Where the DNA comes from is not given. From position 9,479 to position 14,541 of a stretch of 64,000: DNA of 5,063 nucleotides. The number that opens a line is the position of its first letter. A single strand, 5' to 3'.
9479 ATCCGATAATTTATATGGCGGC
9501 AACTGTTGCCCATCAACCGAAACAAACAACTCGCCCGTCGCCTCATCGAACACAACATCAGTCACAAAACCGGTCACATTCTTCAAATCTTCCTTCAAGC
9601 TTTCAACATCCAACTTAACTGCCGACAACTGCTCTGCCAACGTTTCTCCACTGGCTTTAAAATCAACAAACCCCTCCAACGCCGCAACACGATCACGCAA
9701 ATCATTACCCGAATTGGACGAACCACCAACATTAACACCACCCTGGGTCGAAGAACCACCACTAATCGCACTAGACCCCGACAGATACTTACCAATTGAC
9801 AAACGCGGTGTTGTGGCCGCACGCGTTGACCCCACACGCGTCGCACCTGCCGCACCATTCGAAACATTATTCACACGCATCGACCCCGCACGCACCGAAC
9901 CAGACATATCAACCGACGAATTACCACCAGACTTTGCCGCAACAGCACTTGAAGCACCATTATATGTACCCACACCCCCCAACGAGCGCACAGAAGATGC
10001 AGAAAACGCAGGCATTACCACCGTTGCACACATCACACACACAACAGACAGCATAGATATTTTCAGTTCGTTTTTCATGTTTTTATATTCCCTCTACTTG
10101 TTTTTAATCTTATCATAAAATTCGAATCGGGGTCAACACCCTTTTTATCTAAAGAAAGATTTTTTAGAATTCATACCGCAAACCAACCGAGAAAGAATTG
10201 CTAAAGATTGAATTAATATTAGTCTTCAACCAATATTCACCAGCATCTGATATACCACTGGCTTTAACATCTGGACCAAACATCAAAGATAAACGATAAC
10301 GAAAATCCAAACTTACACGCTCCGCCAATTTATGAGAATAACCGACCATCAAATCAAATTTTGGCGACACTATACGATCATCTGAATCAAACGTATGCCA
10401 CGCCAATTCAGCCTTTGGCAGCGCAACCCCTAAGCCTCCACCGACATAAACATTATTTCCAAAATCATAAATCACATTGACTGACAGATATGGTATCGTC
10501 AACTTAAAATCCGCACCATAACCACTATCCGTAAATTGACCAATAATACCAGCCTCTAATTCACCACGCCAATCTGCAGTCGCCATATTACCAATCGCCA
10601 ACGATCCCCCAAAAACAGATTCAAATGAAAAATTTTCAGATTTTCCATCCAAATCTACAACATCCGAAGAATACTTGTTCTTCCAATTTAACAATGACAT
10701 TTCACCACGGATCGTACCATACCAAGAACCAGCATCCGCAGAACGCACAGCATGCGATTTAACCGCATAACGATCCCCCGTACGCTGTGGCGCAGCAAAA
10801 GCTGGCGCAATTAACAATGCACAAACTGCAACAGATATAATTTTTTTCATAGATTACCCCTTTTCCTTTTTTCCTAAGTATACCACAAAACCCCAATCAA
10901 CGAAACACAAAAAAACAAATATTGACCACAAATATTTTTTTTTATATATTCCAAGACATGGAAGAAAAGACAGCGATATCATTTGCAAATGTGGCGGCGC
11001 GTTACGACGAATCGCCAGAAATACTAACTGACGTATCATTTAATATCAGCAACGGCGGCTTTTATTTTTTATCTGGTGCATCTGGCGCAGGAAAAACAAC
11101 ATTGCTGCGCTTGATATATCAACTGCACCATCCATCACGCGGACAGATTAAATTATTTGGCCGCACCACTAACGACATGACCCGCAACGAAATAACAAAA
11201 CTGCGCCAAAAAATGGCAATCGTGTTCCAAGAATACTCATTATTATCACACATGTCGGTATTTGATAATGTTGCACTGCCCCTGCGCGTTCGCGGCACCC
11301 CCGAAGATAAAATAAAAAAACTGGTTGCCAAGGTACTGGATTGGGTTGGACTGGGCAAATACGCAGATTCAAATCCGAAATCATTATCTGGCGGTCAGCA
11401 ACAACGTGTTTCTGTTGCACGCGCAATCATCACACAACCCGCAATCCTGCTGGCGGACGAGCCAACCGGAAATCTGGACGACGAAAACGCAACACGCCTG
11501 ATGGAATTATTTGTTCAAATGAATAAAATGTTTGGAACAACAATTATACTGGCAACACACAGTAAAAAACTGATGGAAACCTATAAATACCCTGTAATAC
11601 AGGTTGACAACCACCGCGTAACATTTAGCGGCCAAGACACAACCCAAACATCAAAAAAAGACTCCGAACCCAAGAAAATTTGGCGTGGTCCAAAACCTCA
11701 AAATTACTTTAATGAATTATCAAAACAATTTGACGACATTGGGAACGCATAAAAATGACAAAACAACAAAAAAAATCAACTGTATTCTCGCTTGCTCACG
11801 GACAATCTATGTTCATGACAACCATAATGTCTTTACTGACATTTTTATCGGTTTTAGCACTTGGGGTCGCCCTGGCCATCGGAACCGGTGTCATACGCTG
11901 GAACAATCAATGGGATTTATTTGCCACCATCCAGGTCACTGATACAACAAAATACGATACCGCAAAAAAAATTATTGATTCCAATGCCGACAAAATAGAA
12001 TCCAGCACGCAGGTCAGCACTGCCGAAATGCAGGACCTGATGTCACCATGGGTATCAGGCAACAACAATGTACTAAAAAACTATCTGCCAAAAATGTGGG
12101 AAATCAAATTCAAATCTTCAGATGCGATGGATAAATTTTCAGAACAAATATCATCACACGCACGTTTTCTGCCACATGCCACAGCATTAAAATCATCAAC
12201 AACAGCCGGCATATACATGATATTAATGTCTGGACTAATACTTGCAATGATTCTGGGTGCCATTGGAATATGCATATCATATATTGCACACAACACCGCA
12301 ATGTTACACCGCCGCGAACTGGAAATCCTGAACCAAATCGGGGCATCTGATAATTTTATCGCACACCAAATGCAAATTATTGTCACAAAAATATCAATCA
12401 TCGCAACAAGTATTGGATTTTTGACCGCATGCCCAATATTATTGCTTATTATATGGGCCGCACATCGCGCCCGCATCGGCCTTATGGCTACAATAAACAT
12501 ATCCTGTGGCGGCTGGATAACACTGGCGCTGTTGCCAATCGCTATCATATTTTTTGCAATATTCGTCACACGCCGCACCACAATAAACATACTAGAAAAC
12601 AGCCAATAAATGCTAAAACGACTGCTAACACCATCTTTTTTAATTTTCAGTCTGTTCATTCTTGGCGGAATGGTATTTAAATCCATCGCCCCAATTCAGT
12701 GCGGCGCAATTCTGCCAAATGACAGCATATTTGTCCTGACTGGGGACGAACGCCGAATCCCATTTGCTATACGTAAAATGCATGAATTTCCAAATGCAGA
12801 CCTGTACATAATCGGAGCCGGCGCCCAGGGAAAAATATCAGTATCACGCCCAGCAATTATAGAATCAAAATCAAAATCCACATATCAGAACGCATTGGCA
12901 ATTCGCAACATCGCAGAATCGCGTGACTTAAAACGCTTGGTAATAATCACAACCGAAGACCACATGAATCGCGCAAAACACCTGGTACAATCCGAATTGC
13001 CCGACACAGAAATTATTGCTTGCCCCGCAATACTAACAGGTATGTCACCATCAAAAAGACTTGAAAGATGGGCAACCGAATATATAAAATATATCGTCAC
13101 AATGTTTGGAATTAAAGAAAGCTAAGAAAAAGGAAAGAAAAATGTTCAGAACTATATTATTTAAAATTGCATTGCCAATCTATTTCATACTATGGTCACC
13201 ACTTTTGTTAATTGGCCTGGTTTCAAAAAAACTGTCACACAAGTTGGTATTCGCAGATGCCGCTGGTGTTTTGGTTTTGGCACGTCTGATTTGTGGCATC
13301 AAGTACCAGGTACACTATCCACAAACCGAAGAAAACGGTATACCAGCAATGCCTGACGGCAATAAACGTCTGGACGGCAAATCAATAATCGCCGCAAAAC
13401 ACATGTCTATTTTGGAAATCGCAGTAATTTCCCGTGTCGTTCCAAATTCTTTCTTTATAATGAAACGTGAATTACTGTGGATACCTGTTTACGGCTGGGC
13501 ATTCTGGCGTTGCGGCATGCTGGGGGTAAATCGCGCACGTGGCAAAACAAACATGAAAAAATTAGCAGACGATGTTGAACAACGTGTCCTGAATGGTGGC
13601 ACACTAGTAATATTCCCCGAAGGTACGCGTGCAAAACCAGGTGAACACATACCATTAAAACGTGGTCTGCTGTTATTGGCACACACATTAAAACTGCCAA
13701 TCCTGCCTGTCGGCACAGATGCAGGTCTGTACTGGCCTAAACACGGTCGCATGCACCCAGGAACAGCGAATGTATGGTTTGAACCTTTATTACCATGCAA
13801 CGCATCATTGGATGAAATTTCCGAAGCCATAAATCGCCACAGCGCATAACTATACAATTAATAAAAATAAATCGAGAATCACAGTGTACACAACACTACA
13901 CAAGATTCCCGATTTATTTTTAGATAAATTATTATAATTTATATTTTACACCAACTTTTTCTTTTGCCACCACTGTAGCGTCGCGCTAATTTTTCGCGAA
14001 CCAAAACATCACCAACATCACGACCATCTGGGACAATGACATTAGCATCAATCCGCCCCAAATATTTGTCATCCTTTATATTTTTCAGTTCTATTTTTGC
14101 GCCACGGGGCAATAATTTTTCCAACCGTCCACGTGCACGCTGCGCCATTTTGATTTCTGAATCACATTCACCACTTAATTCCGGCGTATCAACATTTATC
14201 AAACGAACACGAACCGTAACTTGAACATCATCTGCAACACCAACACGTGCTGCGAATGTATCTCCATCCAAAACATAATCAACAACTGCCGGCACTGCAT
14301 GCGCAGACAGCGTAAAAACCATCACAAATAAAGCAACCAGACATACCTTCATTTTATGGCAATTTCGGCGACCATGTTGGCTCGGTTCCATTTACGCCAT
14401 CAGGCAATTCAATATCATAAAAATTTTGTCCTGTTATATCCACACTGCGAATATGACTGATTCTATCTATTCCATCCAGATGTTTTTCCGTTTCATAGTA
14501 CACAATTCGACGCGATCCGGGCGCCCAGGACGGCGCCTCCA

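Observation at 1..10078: Seven tandem genes for Sec-exported, phage-tail-fibre-like fibrous proteins: candidate cell-encoded surface fibre/adhesin arsenal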

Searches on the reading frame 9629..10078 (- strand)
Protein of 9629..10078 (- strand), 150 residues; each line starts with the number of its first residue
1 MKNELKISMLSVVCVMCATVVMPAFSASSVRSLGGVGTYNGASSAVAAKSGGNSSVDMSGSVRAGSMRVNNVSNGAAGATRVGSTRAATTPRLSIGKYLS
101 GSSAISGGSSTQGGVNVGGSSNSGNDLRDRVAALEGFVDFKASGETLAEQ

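Call 63: find_homologous_proteins(query=window:9629-10078:-, max_evalue=0.001)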
Query window:9629-10078:- (150 aa): 30 proteins with E <= 0.001 among 445 candidates.
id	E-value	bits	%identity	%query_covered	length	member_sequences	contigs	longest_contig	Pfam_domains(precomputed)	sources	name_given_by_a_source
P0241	5.9e-45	171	66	95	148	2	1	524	-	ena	-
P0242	6.2e-33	132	69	66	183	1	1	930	-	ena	-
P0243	2.5e-32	130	54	99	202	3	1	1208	-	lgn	-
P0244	1.4e-30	124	54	93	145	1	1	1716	-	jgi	-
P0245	2.8e-30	123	52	99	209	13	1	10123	-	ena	-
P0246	1.4e-27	114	50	100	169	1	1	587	-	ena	-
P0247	3.2e-27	113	54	90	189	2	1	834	-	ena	-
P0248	4.8e-23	100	60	67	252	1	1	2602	-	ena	-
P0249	5.9e-23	99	50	92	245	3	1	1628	-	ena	-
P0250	7.6e-23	99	51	96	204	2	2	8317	-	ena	-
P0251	1.8e-22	98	53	65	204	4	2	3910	-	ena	-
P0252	4.8e-22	96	49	91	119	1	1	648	-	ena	-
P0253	5.4e-22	96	53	65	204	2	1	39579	-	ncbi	-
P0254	1.4e-20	92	46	100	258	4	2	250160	-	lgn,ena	-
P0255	4.4e-20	90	54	73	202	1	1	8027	-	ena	-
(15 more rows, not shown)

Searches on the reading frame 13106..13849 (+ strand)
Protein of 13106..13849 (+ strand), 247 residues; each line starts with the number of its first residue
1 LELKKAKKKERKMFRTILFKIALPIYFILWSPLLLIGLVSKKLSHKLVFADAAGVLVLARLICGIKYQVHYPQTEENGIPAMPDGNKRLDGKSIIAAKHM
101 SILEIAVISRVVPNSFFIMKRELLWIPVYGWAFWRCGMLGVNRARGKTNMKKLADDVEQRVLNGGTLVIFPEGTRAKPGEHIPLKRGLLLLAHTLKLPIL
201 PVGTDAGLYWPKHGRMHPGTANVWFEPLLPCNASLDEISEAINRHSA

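Call 69: search_protein_families(library=pfam, proteins=[window:13106-13849:+], max_evalue=0.00001)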
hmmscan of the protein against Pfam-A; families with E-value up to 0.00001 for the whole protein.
window:13106-13849:+ (247 aa): 1 family
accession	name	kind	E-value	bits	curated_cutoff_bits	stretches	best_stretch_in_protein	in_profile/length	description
PF01553.26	Acyltransferase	-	1e-20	74.3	23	1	89-203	12-130/132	Acyltransferase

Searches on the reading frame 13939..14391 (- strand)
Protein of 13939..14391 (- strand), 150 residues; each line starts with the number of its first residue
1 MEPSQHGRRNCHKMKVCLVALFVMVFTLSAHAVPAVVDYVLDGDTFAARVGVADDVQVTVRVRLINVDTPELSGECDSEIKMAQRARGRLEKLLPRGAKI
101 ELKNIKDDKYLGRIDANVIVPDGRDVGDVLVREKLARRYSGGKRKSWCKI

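Call 69: search_protein_families(library=pfam, proteins=[window:13939-14391:-], max_evalue=0.00001)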
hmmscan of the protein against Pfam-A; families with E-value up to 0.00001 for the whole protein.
window:13939-14391:- (150 aa): 1 family
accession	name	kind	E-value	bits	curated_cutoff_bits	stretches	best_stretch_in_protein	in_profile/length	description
PF00565.23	SNase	-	5e-07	30.6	21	1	61-140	1-78/107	Staphylococcal nuclease homologue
